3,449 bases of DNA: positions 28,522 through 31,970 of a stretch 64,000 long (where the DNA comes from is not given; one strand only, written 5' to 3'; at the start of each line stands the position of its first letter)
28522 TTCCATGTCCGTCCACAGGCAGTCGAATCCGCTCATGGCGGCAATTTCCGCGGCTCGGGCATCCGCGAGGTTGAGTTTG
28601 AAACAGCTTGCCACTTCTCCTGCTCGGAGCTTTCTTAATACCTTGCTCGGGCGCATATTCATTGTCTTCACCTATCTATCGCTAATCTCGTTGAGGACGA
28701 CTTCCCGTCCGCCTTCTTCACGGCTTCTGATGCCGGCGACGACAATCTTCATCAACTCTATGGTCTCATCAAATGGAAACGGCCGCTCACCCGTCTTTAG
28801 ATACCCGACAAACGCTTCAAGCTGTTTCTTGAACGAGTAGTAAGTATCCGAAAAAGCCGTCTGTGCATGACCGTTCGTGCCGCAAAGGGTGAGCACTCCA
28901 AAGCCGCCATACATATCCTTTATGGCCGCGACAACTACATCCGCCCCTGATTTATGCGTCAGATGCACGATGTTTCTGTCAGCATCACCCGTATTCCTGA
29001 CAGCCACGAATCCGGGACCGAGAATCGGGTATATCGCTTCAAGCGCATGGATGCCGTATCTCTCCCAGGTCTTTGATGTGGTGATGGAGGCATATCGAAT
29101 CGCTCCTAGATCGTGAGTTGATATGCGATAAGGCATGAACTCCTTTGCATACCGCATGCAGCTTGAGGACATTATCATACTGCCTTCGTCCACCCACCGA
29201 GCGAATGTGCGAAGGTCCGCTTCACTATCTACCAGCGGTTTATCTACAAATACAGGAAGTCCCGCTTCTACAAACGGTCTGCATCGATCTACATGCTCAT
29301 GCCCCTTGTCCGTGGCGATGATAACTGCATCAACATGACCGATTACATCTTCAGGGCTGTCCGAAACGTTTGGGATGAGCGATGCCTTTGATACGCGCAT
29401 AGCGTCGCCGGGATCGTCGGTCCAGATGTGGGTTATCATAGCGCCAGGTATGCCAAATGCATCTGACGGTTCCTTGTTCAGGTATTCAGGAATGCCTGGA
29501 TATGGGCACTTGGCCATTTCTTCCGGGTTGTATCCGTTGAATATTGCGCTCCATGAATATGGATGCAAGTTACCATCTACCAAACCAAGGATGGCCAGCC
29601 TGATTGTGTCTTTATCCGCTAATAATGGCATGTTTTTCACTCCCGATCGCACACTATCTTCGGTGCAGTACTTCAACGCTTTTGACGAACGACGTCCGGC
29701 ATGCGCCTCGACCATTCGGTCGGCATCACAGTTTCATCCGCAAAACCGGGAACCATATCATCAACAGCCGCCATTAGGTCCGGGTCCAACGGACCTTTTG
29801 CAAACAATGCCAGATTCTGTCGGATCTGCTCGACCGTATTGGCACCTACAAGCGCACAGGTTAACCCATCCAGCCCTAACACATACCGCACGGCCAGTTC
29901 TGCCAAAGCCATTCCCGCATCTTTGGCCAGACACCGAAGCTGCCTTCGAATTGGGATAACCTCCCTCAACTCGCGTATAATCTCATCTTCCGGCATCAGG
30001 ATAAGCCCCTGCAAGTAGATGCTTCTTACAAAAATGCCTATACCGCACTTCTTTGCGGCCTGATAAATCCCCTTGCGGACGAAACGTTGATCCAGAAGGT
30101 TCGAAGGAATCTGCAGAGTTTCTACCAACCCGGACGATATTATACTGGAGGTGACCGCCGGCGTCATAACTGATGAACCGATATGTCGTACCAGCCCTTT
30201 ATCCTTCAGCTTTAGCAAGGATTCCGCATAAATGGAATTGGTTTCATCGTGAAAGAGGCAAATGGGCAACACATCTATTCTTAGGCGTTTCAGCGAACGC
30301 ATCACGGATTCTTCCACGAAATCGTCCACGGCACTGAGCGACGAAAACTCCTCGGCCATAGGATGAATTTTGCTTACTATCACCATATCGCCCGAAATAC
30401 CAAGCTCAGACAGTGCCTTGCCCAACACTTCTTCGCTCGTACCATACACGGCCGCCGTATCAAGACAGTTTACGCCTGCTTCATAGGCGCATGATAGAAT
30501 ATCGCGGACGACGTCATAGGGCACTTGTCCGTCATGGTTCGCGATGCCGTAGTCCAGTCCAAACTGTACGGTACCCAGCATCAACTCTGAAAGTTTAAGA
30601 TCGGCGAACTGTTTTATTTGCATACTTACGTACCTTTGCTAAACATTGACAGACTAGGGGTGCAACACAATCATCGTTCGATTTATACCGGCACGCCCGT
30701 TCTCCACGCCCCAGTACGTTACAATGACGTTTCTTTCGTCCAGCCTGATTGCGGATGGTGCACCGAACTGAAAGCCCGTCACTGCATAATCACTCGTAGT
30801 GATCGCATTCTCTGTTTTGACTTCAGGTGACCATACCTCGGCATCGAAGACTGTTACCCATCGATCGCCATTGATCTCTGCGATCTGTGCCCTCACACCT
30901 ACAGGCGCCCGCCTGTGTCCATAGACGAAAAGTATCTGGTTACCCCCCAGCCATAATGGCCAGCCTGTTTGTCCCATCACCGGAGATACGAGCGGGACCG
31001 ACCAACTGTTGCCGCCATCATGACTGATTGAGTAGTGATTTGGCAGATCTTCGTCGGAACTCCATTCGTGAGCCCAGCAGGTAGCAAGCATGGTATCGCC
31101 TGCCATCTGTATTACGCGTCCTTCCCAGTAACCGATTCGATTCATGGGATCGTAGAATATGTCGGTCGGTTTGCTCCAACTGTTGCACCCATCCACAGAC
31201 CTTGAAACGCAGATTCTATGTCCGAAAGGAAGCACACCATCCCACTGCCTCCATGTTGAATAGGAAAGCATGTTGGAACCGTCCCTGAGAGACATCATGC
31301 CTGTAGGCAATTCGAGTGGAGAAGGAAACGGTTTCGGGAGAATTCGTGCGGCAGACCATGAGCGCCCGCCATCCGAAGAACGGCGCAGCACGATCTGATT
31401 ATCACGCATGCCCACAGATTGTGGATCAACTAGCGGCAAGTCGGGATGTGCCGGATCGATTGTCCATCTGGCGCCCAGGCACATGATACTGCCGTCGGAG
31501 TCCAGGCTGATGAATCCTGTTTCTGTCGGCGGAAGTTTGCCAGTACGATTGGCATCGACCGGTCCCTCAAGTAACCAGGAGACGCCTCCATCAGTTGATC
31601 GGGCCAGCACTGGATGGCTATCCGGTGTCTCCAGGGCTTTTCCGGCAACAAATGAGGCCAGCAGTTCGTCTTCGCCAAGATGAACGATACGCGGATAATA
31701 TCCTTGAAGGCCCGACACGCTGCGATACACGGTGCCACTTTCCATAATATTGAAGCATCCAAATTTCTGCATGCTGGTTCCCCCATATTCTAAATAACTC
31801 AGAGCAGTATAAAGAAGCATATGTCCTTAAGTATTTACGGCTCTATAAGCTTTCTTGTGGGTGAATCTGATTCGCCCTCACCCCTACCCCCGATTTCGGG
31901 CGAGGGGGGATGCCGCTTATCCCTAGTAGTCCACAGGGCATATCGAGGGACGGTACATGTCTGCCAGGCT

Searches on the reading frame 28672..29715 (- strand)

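Call 70: search_protein_families(library=pfam, proteins=[window:28672-29715:-], max_evalue=0.0001)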
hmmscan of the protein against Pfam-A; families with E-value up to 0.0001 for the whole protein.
window:28672-29715:- (347 aa): 1 family
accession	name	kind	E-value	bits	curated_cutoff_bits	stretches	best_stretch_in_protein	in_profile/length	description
PF01408.29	GFO_IDH_MocA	-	1e-07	33.1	24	1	91-177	25-111/120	Oxidoreductase family, NAD-binding Rossmann fold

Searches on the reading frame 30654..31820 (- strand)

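Call 70: search_protein_families(library=pfam, proteins=[window:30654-31820:-], max_evalue=0.0001)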
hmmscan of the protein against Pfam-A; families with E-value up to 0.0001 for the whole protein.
window:30654-31820:- (388 aa): 1 family
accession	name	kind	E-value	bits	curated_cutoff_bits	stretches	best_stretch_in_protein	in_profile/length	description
PF13088.12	BNR_2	-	4.5e-07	30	31.4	0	201-274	80-151/277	BNR repeat-like domain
